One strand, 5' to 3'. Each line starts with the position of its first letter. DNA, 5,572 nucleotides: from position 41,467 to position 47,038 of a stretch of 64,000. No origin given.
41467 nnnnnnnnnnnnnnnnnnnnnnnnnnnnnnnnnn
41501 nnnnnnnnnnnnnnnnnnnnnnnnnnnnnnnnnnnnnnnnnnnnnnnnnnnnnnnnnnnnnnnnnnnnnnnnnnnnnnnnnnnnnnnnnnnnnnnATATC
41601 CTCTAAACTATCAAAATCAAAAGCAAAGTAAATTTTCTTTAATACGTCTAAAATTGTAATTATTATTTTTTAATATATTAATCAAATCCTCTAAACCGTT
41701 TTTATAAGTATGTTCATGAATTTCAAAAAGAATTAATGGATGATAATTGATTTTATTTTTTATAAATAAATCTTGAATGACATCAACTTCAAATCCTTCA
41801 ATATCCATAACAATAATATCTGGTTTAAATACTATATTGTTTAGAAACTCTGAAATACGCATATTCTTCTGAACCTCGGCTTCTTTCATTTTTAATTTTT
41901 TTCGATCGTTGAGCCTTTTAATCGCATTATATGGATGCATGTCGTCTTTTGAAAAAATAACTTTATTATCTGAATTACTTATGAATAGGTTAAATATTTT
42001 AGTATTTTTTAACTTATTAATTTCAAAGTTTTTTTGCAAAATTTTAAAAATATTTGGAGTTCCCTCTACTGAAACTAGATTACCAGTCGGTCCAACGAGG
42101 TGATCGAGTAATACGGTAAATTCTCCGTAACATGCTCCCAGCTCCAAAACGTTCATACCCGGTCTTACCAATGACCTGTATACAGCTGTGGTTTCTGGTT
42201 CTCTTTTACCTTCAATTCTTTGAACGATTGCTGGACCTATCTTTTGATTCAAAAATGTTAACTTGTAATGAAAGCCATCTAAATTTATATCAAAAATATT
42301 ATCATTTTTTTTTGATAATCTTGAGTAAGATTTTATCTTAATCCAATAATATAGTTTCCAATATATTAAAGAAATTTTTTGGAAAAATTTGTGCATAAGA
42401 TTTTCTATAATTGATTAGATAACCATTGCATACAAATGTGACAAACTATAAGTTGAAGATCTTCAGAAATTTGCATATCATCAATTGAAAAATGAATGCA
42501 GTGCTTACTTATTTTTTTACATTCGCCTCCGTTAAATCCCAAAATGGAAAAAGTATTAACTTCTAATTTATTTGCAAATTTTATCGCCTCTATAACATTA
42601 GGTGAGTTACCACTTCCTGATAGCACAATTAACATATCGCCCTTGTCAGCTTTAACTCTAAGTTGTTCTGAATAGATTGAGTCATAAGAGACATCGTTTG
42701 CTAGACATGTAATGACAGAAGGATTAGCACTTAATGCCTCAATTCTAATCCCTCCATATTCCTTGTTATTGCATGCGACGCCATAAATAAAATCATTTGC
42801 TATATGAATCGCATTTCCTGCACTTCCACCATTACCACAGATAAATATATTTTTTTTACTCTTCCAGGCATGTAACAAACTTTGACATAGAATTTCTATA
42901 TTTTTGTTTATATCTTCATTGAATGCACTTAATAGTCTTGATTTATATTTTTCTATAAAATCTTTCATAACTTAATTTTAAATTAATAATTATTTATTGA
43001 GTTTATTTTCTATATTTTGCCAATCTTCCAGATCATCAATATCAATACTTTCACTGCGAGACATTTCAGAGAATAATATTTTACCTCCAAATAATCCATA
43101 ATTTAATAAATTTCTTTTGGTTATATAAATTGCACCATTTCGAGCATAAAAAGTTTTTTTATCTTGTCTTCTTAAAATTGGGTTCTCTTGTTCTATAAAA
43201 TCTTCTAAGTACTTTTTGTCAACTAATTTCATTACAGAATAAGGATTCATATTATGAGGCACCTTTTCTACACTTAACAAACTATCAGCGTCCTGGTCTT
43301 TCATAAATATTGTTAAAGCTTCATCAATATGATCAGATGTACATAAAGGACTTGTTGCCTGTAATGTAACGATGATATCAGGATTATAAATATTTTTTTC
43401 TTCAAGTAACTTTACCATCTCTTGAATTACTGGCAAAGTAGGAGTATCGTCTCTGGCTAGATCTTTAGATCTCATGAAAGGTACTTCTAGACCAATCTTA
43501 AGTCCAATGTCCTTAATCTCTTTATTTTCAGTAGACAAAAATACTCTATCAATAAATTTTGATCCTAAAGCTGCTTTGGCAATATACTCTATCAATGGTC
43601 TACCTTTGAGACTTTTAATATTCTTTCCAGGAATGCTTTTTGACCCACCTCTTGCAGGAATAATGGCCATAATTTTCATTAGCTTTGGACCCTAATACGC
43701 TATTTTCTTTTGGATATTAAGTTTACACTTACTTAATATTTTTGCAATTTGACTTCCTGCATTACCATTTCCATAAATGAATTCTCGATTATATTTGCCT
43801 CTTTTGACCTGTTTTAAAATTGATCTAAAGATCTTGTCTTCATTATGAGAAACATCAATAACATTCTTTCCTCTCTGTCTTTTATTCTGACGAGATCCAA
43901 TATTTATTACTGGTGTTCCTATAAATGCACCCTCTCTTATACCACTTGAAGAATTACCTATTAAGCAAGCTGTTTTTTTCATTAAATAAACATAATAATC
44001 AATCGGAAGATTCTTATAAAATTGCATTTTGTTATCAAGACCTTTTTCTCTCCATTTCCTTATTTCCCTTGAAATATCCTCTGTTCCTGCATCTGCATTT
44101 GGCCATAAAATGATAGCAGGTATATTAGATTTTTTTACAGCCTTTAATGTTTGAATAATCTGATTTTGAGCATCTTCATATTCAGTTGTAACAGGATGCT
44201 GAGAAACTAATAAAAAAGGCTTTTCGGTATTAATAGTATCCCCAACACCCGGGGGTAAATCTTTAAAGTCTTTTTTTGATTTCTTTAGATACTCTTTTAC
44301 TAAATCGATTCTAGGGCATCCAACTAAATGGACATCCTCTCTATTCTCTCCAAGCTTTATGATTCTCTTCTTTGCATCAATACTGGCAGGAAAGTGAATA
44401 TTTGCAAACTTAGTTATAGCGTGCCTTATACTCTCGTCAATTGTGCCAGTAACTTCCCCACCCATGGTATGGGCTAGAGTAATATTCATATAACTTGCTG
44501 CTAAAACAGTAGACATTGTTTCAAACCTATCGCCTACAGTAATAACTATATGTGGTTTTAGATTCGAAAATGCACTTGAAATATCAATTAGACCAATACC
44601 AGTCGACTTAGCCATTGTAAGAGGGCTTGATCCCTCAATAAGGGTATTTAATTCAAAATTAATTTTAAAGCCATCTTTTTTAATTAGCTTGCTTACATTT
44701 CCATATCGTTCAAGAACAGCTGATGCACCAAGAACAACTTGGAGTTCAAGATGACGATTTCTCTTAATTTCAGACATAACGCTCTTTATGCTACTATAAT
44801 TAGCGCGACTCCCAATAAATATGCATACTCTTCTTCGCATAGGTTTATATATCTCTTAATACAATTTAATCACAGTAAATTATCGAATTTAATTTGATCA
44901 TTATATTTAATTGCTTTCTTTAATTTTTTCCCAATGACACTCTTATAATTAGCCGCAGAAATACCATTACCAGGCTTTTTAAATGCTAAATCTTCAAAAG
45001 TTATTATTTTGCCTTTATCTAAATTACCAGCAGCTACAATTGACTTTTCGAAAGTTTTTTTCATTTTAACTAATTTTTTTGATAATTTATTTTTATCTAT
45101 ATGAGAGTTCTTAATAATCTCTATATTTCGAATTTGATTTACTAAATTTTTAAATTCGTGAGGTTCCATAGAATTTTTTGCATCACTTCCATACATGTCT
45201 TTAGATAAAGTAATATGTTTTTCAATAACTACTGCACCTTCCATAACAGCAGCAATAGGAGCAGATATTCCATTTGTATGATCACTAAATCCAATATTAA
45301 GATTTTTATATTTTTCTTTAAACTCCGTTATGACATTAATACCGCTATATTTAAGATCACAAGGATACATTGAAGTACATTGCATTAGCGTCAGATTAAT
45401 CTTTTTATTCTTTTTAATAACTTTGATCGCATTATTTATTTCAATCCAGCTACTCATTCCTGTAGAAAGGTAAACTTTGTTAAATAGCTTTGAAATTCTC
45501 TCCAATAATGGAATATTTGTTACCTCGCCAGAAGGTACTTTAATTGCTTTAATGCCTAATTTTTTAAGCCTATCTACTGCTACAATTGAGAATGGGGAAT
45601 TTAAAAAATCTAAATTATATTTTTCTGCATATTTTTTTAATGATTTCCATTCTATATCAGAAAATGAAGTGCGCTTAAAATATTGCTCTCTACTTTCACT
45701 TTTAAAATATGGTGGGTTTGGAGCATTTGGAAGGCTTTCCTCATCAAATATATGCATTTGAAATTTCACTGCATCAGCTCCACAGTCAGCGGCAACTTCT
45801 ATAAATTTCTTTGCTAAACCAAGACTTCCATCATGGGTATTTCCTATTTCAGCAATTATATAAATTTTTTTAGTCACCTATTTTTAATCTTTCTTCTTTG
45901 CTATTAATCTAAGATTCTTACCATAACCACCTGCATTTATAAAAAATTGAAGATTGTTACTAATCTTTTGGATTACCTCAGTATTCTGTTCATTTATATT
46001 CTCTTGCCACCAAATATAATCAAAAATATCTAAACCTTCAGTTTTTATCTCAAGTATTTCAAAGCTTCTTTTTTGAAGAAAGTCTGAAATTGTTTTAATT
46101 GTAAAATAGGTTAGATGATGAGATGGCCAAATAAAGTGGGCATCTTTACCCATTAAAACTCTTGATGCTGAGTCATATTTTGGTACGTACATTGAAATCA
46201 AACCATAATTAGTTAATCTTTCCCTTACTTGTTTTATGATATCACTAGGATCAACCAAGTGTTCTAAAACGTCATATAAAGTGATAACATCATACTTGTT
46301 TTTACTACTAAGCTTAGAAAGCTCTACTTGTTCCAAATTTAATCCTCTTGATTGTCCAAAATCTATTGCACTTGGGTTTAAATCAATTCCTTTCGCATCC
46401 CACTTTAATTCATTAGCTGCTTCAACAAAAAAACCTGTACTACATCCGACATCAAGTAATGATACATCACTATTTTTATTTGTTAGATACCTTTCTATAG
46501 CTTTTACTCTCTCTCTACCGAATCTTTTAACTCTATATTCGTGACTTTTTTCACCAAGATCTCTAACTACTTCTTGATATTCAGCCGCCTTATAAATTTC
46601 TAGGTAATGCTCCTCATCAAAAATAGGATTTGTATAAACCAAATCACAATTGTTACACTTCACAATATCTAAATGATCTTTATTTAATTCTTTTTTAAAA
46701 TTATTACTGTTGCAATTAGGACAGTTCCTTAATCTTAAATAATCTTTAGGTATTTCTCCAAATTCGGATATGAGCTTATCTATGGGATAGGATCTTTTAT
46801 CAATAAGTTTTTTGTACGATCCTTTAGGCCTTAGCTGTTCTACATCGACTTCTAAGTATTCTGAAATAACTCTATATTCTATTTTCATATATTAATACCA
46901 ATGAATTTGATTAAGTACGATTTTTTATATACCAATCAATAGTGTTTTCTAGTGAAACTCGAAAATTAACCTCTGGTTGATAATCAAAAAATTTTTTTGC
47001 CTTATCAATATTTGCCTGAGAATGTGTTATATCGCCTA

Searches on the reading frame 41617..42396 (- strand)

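Call 5: search_protein_families(library=pfam, proteins=[window:41617-42396:-], max_evalue=0.01)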
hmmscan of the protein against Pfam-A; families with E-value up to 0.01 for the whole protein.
window:41617-42396:- (259 aa): 4 families
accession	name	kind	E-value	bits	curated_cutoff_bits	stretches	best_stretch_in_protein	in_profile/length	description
PF05050.19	Methyltransf_21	-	5.8e-12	46.5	22.7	1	86-248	2-172/173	Methyltransferase FkbM domain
PF01135.25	PCMT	-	1.2e-06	28.9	20.3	1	77-159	71-146/210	Protein-L-isoaspartate(D-aspartate) O-methyltransferase (PCMT)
PF02475.24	TRM5-TYW2_MTfase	-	0.0016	18.9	28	1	75-132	32-88/164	TRM5/TYW2 methyltransferase domain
PF13847.12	Methyltransf_31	-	0.0071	16.5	27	0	79-133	3-57/145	Methyltransferase domain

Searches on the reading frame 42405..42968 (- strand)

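Call 6: search_protein_families(library=pfam, proteins=[window:42405-42968:-], max_evalue=0.01)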
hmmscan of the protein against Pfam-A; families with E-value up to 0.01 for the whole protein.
window:42405-42968:- (187 aa): 2 families
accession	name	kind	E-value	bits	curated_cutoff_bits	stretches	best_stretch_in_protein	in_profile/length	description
PF13580.11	SIS_2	-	7.9e-21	75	27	1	10-143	7-137/138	SIS domain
PF01380.27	SIS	-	0.00016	21.9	25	1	91-163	35-107/131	SIS domain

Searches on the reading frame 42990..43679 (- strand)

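Call 6: search_protein_families(library=pfam, proteins=[window:42990-43679:-], max_evalue=0.01)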
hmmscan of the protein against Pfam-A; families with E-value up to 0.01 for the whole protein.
window:42990-43679:- (229 aa): 1 family
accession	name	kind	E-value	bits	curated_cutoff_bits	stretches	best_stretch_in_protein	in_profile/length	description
PF02348.25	CTP_transf_3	-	3.1e-29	102.8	22.6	1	4-187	1-182/217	Cytidylyltransferase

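Call 13: search_protein_families(library=ncbifam, proteins=[window:42990-43679:-], max_evalue=0.001)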
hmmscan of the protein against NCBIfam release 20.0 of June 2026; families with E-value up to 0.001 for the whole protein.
window:42990-43679:- (229 aa): 6 families
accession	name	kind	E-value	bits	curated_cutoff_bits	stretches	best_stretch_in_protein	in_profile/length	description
TIGR03584.1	PseF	equivalog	3e-44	151.3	205.7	1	4-226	1-219/222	pseudaminic acid cytidylyltransferase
NF003952.0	PRK05450.1-5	subfamily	7.4e-18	64.6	193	1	1-156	1-149/250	3-deoxy-manno-octulosonate cytidylyltransferase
NF003950.0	PRK05450.1-3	subfamily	3.5e-15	56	234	1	1-139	1-131/248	3-deoxy-manno-octulosonate cytidylyltransferase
NF009905.0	PRK13368.1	subfamily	4.3e-15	55.7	255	1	1-190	1-182/243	3-deoxy-manno-octulosonate cytidylyltransferase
TIGR00466.1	kdsB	equivalog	8.2e-10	38.5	155.2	1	1-156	1-149/241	3-deoxy-manno-octulosonate cytidylyltransferase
NF003948.0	PRK05450.1-1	equivalog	4.5e-09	35.9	281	1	1-153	4-149/248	3-deoxy-manno-octulosonate cytidylyltransferase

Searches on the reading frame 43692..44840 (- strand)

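Call 6: search_protein_families(library=pfam, proteins=[window:43692-44840:-], max_evalue=0.01)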
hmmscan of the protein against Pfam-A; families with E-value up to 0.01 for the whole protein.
window:43692-44840:- (382 aa): 1 family
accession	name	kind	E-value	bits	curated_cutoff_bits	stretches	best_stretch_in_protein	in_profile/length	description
PF02350.25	Epimerase_2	-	1e-68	232.2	30.6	1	24-369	2-346/347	UDP-N-acetylglucosamine 2-epimerase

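Call 13: search_protein_families(library=ncbifam, proteins=[window:43692-44840:-], max_evalue=0.001)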
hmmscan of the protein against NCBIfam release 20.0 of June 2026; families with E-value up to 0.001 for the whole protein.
window:43692-44840:- (382 aa): 2 families
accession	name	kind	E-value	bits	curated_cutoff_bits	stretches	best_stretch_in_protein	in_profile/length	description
TIGR03568.1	NeuC_NnaA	equivalog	1.6e-117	392.4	235.9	1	3-369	1-365/365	UDP-N-acetylglucosamine 2-epimerase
TIGR00236.1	wecB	equivalog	5.8e-19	68.5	210.15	1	4-370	2-363/366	non-hydrolyzing UDP-N-acetylglucosamine 2-epimerase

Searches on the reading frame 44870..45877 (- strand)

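Call 6: search_protein_families(library=pfam, proteins=[window:44870-45877:-], max_evalue=0.01)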
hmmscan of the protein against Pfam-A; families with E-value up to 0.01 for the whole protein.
window:44870-45877:- (335 aa): 3 families
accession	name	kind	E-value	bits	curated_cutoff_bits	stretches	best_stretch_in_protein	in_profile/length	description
PF03102.20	NeuB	-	5.6e-72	242.5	22.1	1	26-257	2-237/241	NeuB family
PF08666.17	SAF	-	2.4e-08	34.8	21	1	279-334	3-62/63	SAF domain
PF14060.11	DUF4252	-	0.0064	17.1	23.9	1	221-277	9-59/125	Domain of unknown function (DUF4252)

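Call 13: search_protein_families(library=ncbifam, proteins=[window:44870-45877:-], max_evalue=0.001)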
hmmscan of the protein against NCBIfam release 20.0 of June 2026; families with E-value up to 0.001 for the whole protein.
window:44870-45877:- (335 aa): 2 families
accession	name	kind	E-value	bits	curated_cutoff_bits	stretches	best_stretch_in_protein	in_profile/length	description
TIGR03569.1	NeuB_NnaB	equivalog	5.1e-103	344.6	399.65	1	6-329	2-329/329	N-acetylneuraminate synthase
TIGR03586.1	PseI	equivalog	2.1e-66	224.4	340.25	1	5-328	2-326/327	pseudaminic acid synthase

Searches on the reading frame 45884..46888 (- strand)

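Call 6: search_protein_families(library=pfam, proteins=[window:45884-46888:-], max_evalue=0.01)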
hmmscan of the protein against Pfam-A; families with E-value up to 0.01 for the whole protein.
window:45884-46888:- (334 aa): 7 families
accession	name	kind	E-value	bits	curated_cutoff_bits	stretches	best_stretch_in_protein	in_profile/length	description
PF13489.12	Methyltransf_23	-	1.5e-17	64.2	27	1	129-280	11-163/164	Methyltransferase domain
PF08242.18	Methyltransf_12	-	1.1e-12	48.9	30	1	145-230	1-97/98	Methyltransferase domain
PF13847.12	Methyltransf_31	-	3.5e-10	40.2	27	1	139-234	2-110/145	Methyltransferase domain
PF08241.18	Methyltransf_11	-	9.9e-09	36.2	21.2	1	145-231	1-93/95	Methyltransferase domain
PF13649.12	Methyltransf_25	-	9.8e-08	33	27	1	145-227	2-95/97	Methyltransferase domain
PF05401.17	NodS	-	6.2e-05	23.4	24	1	122-217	25-125/201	Nodulation protein S (NodS)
PF22885.1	DUF7020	-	0.005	17.6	25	0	22-116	11-109/131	Domain of unknown function (DUF7020)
